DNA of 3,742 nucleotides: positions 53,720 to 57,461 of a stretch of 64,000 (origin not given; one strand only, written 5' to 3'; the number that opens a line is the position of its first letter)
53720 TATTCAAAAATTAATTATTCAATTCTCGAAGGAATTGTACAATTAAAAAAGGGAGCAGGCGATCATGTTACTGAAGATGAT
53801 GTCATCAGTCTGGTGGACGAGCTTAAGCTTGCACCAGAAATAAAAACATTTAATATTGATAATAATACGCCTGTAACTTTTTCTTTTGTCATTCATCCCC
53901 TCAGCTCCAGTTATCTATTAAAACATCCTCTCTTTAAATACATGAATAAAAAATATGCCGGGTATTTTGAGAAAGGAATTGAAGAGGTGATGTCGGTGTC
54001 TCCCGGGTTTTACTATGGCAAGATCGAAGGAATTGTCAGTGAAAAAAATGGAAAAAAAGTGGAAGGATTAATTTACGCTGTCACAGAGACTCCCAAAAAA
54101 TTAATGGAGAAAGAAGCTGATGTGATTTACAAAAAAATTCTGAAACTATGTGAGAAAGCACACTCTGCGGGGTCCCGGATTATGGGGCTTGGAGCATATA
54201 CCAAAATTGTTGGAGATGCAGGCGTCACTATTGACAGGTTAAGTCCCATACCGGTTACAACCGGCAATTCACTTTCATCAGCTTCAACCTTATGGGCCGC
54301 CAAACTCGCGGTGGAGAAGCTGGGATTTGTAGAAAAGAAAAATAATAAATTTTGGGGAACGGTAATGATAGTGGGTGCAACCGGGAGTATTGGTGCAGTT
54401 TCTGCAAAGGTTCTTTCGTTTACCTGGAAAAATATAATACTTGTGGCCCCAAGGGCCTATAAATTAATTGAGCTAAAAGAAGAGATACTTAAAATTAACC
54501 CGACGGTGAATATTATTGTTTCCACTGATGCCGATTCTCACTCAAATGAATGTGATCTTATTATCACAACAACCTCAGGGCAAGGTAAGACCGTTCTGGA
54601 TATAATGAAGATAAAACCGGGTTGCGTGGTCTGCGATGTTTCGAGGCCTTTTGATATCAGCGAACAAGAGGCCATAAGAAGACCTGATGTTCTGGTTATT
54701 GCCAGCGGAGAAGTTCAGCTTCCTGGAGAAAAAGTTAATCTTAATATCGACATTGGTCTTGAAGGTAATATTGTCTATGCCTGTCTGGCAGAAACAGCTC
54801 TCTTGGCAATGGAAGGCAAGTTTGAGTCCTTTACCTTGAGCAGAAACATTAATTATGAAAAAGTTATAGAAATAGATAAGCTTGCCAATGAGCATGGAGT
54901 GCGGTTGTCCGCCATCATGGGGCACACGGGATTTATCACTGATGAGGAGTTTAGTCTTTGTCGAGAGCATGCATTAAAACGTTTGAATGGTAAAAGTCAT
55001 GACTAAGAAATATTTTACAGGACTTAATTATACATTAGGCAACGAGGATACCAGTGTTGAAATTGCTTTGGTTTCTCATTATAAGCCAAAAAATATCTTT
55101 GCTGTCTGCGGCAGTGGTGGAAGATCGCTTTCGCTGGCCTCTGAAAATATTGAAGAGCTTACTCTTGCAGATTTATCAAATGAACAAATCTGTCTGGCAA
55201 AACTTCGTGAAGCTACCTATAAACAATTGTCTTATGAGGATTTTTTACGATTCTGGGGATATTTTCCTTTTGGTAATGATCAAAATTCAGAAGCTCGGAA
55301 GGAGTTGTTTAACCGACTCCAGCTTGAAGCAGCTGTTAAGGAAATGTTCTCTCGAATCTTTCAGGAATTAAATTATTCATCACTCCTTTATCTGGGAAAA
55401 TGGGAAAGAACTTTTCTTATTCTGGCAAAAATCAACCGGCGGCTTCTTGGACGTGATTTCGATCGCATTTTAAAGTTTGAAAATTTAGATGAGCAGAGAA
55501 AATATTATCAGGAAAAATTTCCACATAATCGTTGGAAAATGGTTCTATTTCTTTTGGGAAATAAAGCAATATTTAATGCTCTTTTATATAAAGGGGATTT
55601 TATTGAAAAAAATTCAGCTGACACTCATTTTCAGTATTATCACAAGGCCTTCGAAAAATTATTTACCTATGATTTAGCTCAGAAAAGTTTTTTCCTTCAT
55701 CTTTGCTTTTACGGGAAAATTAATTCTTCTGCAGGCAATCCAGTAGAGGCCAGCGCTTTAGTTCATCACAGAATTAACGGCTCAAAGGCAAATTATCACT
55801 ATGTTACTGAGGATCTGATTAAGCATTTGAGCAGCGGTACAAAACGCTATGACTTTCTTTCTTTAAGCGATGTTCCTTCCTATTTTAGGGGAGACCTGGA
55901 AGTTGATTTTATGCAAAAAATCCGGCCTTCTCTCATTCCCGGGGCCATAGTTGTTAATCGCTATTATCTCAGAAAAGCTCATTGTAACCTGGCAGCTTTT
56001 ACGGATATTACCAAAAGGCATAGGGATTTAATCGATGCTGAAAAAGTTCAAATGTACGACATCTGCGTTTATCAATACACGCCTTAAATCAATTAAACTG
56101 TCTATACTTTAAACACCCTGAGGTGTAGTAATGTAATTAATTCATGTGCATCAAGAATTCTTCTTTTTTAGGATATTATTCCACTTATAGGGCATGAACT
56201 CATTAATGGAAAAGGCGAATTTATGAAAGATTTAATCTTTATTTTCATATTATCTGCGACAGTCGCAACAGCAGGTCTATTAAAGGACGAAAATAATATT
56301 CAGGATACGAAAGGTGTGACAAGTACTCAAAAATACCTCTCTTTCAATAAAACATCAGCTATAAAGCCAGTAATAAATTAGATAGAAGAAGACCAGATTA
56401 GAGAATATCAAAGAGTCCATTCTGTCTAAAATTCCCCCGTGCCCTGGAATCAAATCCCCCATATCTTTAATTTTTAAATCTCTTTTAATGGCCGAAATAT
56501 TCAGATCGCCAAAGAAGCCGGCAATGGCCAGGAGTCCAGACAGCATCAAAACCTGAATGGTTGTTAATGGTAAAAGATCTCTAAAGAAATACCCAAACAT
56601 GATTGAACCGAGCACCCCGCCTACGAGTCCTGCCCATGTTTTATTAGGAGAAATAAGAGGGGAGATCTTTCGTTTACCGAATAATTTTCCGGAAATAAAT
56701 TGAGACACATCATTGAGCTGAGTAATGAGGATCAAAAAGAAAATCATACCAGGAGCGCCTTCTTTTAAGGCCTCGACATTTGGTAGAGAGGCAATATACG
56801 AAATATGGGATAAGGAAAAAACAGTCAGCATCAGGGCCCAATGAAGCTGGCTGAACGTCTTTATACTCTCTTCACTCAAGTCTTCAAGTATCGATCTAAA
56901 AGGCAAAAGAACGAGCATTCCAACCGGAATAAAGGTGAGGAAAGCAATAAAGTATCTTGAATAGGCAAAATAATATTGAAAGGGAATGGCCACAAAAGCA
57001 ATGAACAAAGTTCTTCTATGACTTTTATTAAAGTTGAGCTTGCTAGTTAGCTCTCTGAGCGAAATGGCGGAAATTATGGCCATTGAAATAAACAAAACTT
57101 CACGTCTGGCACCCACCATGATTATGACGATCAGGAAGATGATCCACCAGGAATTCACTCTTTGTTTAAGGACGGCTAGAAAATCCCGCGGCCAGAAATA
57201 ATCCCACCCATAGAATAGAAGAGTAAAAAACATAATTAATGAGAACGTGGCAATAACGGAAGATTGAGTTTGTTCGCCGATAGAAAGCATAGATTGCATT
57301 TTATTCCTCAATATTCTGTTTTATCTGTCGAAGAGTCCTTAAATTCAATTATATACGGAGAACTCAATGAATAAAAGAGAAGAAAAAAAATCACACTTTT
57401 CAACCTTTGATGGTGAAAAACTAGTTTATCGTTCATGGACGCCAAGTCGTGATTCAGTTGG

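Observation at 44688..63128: Uncharacterized 15-gene lipid biosynthesis/tailoring cluster (candidate novel membrane-lipid pathway)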

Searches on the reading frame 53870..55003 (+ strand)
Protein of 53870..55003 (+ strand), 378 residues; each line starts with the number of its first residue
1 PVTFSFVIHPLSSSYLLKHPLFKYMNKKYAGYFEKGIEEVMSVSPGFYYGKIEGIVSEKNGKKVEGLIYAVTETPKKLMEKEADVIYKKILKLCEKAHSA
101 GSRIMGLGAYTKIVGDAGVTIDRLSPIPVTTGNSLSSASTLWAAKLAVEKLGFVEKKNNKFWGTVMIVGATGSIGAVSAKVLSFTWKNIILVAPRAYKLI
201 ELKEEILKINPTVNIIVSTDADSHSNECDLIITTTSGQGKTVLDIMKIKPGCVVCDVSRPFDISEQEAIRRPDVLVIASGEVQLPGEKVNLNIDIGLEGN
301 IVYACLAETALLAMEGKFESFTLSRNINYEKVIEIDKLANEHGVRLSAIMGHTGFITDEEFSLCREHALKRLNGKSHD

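Call 76: search_solved_structures(query=window:53870-55003:+, max_evalue=0.001, show_alignments=4)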
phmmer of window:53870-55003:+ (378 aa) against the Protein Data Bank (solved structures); distinct sequences matched with E-value up to 0.001: 9.
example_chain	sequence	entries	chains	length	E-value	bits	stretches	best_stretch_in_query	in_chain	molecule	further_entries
4ppm_A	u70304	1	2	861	1.8e-25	92.9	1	4-345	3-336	Aminotransferase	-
6jzq_A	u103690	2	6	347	1.9e-08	36.9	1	29-346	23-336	Long-chain acyl-[acyl-carrier-protein] reductase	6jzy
6jzu_A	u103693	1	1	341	2.2e-08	36.6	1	29-345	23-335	Long-chain acyl-[acyl-carrier-protein] reductase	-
6jzz_A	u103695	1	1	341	5.5e-07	32.1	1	29-345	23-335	Long-chain acyl-[acyl-carrier-protein] reductase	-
9d7j_A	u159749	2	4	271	7.9e-06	28.3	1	160-226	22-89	Oxidoreductase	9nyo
7e24_A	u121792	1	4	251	0.00011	24.5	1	166-230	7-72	Oxidoreductase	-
9jdq_A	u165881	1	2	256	0.00012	24.4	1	165-230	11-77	Oxidoreductase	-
7e3x_A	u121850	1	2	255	0.00012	24.4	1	165-230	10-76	Oxidoreductase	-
7e28_A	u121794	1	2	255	0.00012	24.3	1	165-230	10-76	Oxidoreductase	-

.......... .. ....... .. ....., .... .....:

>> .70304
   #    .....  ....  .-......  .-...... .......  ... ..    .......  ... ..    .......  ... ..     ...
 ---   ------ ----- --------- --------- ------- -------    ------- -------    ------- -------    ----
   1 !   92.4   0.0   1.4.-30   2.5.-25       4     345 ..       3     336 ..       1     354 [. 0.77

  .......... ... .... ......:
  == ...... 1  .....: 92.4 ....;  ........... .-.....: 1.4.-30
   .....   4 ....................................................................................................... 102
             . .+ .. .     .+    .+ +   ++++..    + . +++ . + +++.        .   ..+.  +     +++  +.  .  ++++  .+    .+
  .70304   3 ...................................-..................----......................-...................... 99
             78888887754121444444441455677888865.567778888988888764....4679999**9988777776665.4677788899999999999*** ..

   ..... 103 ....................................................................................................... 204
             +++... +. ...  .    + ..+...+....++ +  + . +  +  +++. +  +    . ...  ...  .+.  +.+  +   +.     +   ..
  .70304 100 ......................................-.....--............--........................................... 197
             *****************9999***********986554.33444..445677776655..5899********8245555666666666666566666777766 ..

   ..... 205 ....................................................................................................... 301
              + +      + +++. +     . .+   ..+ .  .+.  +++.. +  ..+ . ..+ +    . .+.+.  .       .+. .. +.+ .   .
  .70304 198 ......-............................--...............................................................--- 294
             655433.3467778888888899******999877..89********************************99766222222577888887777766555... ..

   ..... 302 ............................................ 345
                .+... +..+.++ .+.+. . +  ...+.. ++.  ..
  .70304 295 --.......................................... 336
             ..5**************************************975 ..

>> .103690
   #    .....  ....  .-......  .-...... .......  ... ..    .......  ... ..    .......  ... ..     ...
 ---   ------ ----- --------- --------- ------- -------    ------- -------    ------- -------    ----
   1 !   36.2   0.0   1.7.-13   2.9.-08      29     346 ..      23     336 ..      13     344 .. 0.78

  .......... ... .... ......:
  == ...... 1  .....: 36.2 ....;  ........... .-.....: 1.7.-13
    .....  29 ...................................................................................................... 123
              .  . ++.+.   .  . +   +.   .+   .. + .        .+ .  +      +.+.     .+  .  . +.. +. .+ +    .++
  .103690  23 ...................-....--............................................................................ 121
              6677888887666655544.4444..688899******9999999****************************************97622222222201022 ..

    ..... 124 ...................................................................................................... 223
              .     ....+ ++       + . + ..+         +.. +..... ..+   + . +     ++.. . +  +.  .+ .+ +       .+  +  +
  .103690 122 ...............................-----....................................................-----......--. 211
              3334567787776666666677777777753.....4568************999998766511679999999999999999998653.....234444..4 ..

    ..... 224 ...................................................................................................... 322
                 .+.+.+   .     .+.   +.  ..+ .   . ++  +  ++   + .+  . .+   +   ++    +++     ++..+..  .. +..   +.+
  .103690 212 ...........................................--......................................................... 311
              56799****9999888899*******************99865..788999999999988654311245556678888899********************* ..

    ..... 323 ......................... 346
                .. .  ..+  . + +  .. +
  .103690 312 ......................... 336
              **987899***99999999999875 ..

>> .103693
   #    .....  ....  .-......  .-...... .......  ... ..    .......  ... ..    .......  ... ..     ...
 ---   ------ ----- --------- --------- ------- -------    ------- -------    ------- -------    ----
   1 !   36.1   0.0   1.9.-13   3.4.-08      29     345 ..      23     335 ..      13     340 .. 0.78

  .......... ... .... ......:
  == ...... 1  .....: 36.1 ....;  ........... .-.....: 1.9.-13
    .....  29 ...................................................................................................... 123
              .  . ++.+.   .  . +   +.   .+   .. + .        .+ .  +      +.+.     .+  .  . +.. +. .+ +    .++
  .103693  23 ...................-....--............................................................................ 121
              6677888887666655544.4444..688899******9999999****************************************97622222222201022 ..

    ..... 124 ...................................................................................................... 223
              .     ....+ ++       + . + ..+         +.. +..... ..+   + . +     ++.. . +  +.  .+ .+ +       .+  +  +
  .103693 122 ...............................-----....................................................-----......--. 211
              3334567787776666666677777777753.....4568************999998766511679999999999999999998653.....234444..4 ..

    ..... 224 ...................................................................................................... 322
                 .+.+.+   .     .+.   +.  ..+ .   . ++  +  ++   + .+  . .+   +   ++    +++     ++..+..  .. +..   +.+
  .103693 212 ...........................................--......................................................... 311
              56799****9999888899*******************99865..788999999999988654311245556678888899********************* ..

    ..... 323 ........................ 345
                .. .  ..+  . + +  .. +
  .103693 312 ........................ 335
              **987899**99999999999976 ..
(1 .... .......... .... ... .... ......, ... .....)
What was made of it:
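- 52952..55006 (+): Cluster I, G7: fusion of a novel two-lobed N-domain (about 305 aa) with an AAR/PigE-N-type Cys-dependent acyl-thioester reductase. Predicted catalytic residue is Cys624 (54782-54784). The Cys aligns with AAR Cys294, which is C in wild-type 6jzq and S in the C294S mutant 6jzz (call 76).
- On Acyl-ACP reductase (AAR) family: Cys624 aligns with AAR Cys294 (call 76).
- The G7 Cys aligns with the AAR catalytic Cys294 (call 76).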

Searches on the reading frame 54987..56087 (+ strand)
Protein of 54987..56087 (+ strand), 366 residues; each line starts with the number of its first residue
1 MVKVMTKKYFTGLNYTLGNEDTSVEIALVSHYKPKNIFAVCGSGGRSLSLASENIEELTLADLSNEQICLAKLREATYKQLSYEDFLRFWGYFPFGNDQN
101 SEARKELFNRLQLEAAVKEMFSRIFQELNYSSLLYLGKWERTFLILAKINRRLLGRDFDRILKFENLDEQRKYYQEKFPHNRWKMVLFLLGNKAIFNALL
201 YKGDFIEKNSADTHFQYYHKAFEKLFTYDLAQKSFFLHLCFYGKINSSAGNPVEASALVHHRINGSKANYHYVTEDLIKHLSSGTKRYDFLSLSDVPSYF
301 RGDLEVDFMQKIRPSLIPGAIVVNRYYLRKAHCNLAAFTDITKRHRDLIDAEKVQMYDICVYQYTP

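Call 3: search_protein_families(library=pfam, proteins=[window:54987-56087:+], max_evalue=0.001)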
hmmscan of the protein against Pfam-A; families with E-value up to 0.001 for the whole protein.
window:54987-56087:+ (366 aa): 1 family
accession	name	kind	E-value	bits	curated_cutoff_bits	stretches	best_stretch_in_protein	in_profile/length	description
PF11899.13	DUF3419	-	2.5e-27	96.5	28.2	1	7-333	3-341/385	Protein of unknown function (DUF3419)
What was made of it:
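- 54987..56087 (+): Cluster I, G8: DUF3419 (BtaA-like) putative SAM-dependent 3-amino-3-carboxypropyl transferase. DUF3419 2.5e-27 (call 3).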

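Call 5: search_protein_families(library=ncbifam, proteins=[window:54987-56087:+], max_evalue=0.01)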
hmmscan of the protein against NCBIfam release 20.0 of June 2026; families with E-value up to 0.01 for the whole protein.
window:54987-56087:+ (366 aa): 1 family
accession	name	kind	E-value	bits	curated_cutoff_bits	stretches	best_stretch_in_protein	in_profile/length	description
NF000244.1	MecI_of_mecC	exception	0.0028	17.6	250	1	199-266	51-116/125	mecC-type methicillin resistance repressor MecI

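Call 73: search_solved_structures(query=window:54987-56087:+, max_evalue=1)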
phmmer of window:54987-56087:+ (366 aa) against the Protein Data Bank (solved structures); distinct sequences matched with E-value up to 1: 0.

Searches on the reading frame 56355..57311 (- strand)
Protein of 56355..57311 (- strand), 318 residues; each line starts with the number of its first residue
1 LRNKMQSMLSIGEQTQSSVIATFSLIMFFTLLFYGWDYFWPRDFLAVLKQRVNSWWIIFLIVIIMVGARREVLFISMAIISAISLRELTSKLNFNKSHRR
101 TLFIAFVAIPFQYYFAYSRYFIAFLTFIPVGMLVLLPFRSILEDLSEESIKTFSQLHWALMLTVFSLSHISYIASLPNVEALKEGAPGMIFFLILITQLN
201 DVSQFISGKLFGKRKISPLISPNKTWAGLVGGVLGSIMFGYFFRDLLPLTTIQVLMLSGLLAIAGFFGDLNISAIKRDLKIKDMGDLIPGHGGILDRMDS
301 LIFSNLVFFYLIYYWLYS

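Call 4: search_protein_families(library=pfam, proteins=[window:56355-57311:-], max_evalue=0.001)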
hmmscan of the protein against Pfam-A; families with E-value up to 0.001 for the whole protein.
window:56355-57311:- (318 aa): 1 family
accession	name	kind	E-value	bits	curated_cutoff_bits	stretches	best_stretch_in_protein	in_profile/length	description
PF01148.25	CTP_transf_1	-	2.8e-61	208.1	24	1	49-314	1-263/264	Cytidylyltransferase family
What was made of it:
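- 56355..57311 (-): Cluster II, G9: YnbB-like CdsA-family cytidylyltransferase. CTP_transf_1 2.8e-61 (call 4).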

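Call 6: search_protein_families(library=ncbifam, proteins=[window:56355-57311:-], max_evalue=0.01)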
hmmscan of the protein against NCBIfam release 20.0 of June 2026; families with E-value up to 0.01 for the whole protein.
window:56355-57311:- (318 aa): 2 families
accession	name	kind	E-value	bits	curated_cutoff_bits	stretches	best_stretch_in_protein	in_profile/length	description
NF008635.0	PRK11624.1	equivalog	7e-29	101.1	385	1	185-312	150-278/285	phosphatidate cytidylyltransferase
NF003114.0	PRK04032.1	equivalog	3.7e-06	26.9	148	1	219-310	45-134/172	CDP-2,3-bis-(O-geranylgeranyl)-sn-glycerol synthase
